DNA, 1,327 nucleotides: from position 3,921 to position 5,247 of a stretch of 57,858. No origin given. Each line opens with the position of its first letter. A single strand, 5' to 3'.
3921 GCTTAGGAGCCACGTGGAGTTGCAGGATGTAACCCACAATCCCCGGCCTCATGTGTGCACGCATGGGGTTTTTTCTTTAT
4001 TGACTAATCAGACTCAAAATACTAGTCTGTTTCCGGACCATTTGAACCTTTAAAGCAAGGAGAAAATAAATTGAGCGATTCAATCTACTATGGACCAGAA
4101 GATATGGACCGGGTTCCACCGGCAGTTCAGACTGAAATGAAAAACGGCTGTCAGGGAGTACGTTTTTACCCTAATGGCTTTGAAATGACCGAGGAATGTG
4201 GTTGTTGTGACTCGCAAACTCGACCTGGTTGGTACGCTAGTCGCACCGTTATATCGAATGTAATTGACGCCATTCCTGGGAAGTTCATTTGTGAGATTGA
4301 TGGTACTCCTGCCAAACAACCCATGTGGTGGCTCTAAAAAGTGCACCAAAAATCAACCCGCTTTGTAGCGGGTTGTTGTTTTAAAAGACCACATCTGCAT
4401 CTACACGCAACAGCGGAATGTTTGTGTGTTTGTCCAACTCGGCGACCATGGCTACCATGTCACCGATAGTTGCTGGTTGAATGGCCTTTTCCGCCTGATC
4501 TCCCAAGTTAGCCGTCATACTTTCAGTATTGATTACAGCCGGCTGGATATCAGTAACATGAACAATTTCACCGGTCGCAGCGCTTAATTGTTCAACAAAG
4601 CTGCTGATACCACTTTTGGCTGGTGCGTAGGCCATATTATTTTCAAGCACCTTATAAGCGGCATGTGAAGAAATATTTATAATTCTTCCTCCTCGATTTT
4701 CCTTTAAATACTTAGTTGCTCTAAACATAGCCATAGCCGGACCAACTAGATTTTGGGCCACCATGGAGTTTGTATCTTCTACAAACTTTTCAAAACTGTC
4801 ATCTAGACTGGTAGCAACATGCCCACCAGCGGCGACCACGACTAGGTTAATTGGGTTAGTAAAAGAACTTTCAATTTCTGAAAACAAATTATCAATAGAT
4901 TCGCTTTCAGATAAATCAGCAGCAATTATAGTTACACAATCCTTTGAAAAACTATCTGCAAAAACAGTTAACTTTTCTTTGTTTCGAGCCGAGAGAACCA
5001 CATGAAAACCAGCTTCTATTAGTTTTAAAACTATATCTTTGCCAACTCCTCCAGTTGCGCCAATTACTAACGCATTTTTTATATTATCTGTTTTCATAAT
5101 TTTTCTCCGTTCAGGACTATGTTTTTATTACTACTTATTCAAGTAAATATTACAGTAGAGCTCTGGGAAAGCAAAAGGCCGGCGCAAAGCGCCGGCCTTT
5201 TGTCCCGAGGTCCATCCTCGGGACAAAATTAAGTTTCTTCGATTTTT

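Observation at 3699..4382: Promoter-to-terminator GC-rich structured RNA (about 260 nt) upstream of a Cys-rich 88-aa ORF: candidate unclassified riboswitch or ncRNA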

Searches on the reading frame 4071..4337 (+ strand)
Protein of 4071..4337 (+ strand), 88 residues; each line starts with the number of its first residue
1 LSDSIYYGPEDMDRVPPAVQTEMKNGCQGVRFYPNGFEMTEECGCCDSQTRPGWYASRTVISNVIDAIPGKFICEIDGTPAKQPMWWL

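Call 8: search_protein_families(library=pfam, proteins=[window:4071-4337:+], max_evalue=0.01)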
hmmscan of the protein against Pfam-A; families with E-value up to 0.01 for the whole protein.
window:4071-4337:+ (88 aa): 0 families

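Call 11: find_homologous_proteins(query=window:4071-4337:+, max_evalue=0.01)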
Query window:4071-4337:+ (88 aa): 1 proteins with E <= 0.01 among 1 candidates.
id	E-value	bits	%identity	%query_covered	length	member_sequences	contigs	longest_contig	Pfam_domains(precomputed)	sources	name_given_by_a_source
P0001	1.1e-55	204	97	100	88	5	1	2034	-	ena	-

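Call 12: find_encoding_contigs(protein=P0001, flank=10000, max_places=10)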
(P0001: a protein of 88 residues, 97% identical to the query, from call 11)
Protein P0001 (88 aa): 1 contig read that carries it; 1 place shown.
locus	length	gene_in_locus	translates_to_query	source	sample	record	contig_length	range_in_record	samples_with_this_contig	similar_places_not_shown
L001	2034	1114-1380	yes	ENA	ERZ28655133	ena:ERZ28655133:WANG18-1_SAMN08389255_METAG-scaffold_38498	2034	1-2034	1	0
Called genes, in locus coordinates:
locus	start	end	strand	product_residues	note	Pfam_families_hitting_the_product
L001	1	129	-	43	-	?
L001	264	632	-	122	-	-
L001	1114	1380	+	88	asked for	-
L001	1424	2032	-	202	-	?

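Call 24: search_protein_families(library=phrogs, proteins=[window:4071-4337:+], max_evalue=0.1)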
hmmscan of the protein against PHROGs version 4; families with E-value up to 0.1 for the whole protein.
window:4071-4337:+ (88 aa): 1 family
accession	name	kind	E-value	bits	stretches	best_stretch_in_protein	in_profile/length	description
phrog_3311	-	unknown function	0.083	14.1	0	28-52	28-52/81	-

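Call 25: search_protein_families(library=padloc, proteins=[window:4071-4337:+], max_evalue=0.1)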
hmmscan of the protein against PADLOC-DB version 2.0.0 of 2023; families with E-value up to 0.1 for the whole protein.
window:4071-4337:+ (88 aa): 0 families

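Call 26: search_protein_families(library=ncbifam, proteins=[window:4071-4337:+], max_evalue=0.1)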
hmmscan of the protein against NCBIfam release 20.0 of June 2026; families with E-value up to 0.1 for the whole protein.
window:4071-4337:+ (88 aa): 0 families

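Call 35: find_related_loci(query=window:4071-4334:+, collection=viral_contigs, flank=5000)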
Query window:4071-4334:+ (88 aa) in viral_contigs; peptide patterns used: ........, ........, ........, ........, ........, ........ (x = any residue, [..] = any of these).
5 stretches matched a pattern, but none encodes a relative of the query by tblastn (E <= 1e-3).

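Call 37: predict_structure(protein=window:4071-4334:+)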
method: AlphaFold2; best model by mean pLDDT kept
length: 88 residues; sequences in the alignment: 1
mean_pLDDT: 48.8   pTM: 0.40
mean pLDDT of the five models: 48.8, 41.1, 40.3, 39.4, 33.9
residues with pLDDT >= 90: 0; 70-90: 6; 50-70: 32; < 50: 50
segments of 3 or more residues with pLDDT < 50: 41-87
pLDDT, mean of each block of 10 residues (from residue 1): 63 69 63 58 44 35 33 36 36
secondary structure, 60 per line:
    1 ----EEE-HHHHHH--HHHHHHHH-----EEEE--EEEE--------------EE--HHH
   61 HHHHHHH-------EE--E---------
elements in order: E5-7 H9-14 H17-24 E30-33 E36-39 H58-67

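Call 55: search_protein_families(library=pfam, proteins=[window:4071-4337:+], max_evalue=5)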
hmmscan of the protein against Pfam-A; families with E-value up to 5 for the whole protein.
window:4071-4337:+ (88 aa): 0 families

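Call 63: find_related_loci(query=A2, collection=metagenome_contigs, flank=3000)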
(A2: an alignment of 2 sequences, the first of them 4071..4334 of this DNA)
Query A2 (88 aa) in metagenome_contigs; peptide patterns used: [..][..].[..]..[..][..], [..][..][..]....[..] (x = any residue, [..] = any of these).
360 stretches matched a pattern; 2 encode a relative of the query (tblastn E <= 1e-3); 2 distinct loci.
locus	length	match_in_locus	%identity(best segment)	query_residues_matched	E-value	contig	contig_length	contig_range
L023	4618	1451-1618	38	1-55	1e-13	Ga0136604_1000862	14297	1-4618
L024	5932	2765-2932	38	1-55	1e-13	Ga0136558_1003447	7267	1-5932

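Call 79: search_solved_structures(query=window:4071-4334:+, max_evalue=5)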
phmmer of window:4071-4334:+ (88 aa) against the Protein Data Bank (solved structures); distinct sequences matched with E-value up to 5: 1.
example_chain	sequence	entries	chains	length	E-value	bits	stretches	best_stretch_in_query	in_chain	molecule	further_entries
7avh_A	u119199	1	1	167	0.048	17.1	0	9-41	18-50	LPXTG cell wall surface protein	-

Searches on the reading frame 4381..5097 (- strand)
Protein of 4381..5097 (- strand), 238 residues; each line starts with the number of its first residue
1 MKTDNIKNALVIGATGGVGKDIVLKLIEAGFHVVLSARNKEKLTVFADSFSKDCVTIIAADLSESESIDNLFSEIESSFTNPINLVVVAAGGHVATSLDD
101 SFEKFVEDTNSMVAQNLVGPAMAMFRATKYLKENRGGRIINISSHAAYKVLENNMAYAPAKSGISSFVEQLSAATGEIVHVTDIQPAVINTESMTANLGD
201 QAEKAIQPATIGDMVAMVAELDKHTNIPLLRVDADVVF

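Call 8: search_protein_families(library=pfam, proteins=[window:4381-5097:-], max_evalue=0.01)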
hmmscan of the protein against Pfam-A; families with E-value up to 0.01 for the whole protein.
window:4381-5097:- (238 aa): 11 families
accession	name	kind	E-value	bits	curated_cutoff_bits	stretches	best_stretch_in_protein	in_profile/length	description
PF00106.31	adh_short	-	1.3e-31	110.1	26.6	1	7-195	1-188/195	short chain dehydrogenase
PF13561.12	adh_short_C2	-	6.4e-22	78.7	27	1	13-202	1-190/236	Enoyl-(Acyl carrier protein) reductase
PF05368.20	NmrA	-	9.5e-10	39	27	1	8-81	4-76/298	NmrA-like family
PF13460.12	NAD_binding_10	-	1.7e-09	38.2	27.2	1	13-153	1-107/184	NAD(P)H-binding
PF08659.16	KR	-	2.9e-08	34.3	22.6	1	10-173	4-165/180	KR domain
PF23441.1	SDR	-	3.3e-06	27.1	27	1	9-203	10-208/258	SDR-like rossmann domain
PF01370.27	Epimerase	-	5.9e-06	26.3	20.9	1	9-149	1-120/240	NAD dependent epimerase/dehydratase family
PF16363.11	GDP_Man_Dehyd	-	1.4e-05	25.2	27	1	10-148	1-133/332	GDP-mannose 4,6 dehydratase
PF02737.24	3HCDH_N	-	0.00017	22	22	0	10-77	3-69/180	3-hydroxyacyl-CoA dehydrogenase, NAD binding domain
PF03807.23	F420_oxidored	-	0.00071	20.6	21.6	1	12-62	5-56/94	NADP oxidoreductase coenzyme F420-dependent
PF04321.23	RmlD_sub_bind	-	0.0028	17.2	27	0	9-78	3-53/287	RmlD substrate binding domain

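Call 17: find_related_loci(query=window:4381-5097:-, collection=genome_contigs, flank=10000)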
Query window:4381-5097:- (238 aa) in genome_contigs; peptide patterns used: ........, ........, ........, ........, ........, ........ (x = any residue, [..] = any of these).
168 stretches matched a pattern; 5 encode a relative of the query (tblastn E <= 1e-3); 5 distinct loci.
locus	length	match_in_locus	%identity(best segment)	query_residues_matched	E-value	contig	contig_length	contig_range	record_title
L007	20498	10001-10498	24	10-175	1e-9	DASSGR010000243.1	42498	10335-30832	MAG TPA_asm: Solirubrobacteraceae bacterium isolate SMAG_U1038 k141_87507, whole genome shotgun sequence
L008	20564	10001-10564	25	7-199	1e-8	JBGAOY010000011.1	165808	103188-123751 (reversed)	MAG: Acidimicrobiales bacterium isolate MAG_AAO_AS.63 AAOAS-63_NODE_11_length_165808_cov_21.792067, whole genome shotgun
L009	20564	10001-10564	25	7-198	2e-8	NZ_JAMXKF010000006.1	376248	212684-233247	Dyadobacter diqingensis strain YIM B04101 Scaffold6, whole genome shotgun sequence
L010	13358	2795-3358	25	7-196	2e-8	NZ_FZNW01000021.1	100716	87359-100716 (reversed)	Haloechinothrix alba strain DSM 45207, whole genome shotgun sequence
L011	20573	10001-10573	29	1-192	2e-7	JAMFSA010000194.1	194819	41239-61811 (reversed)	MAG: Mucilaginibacter xinganensis isolate NGEE_A_bin37 k127_1485552, whole genome shotgun sequence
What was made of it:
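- Tried and rejected: The genome_contigs scan with the SDR protein returned only relatives at 24-29% identity (call 17).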

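Call 24: search_protein_families(library=phrogs, proteins=[window:4381-5097:-], max_evalue=0.1)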
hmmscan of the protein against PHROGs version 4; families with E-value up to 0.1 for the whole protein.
window:4381-5097:- (238 aa): 4 families
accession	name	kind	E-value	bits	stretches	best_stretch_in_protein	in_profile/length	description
phrog_3142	-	moron, auxiliary metabolic gene and host takeover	1.9e-28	100.2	1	2-223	283-505/596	FabG-like 3-oxoacyl-(acyl-carrier-protein) reductase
phrog_540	-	DNA, RNA and nucleotide metabolism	1.4e-06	28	1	7-74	293-352/715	nucleotide-sugar epimerase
phrog_21192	-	unknown function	0.019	16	1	144-237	37-128/164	-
phrog_29247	-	unknown function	0.033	15.8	1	122-187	20-81/97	-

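Call 25: search_protein_families(library=padloc, proteins=[window:4381-5097:-], max_evalue=0.1)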
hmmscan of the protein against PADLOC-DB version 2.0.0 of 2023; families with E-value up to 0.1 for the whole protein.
window:4381-5097:- (238 aa): 1 family
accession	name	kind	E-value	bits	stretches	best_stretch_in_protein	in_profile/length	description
PDLC01458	Cmr5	-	0.029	12.7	1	98-168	25-72/111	CAS-III-B; effector_SS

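Call 26: search_protein_families(library=ncbifam, proteins=[window:4381-5097:-], max_evalue=0.1)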
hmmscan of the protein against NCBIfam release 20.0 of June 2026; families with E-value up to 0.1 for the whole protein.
window:4381-5097:- (238 aa): 233 families (the best 25 are shown)
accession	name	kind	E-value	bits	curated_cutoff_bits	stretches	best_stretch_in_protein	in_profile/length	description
NF005893.0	PRK07856.1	equivalog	1.1e-25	90.5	255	1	7-206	10-199/255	SDR family oxidoreductase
NF005594.0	PRK07326.1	equivalog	3.5e-25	89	271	1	3-225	3-222/237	SDR family oxidoreductase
NF005559.1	PRK07231.1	subfamily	2e-24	86.4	215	1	7-203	5-201/249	glucose 1-dehydrogenase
NF005806.0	PRK07666.1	equivalog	2.1e-23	82.9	286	1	6-225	7-227/239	3-ketoacyl-ACP reductase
NF038213.1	SDR_TniO_fam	equivalog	5.4e-23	81.7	300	1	7-195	3-198/249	SDR family oxidoreductase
NF005495.0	PRK07109.1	subfamily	2.2e-22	79.8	264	1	6-196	8-199/334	SDR family oxidoreductase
NF005672.0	PRK07454.1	equivalog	3.1e-22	78.9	234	1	2-192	2-191/241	SDR family oxidoreductase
TIGR01830.1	3oxo_ACP_reduc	equivalog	5.6e-22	78.6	297.75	1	9-212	1-203/239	3-oxoacyl-[acyl-carrier-protein] reductase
NF009466.0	PRK12826.1-2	subfamily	7.7e-22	77.9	222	1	7-215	4-213/248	3-oxoacyl-ACP reductase FabG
NF047420.2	EF_P_mod_YmfI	equivalog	4.4e-21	75.7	238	1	9-207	2-195/236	elongation factor P 5-aminopentanone reductase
NF004198.0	PRK05653.1-3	equivalog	1.8e-20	73.4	296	1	3-203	4-202/248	3-oxoacyl-ACP reductase FabG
NF005067.0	PRK06484.1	equivalog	2.2e-20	72.7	713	1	6-197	9-198/524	short chain dehydrogenase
NF005489.0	PRK07102.1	equivalog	3.3e-20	72.7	267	1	7-220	2-211/243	SDR family oxidoreductase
NF006565.0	PRK09072.1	equivalog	5.4e-20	72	238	1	7-192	6-187/265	SDR family oxidoreductase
TIGR01963.1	PHB_DH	subfamily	1.1e-19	70.7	307.05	1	7-204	2-198/255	3-hydroxybutyrate dehydrogenase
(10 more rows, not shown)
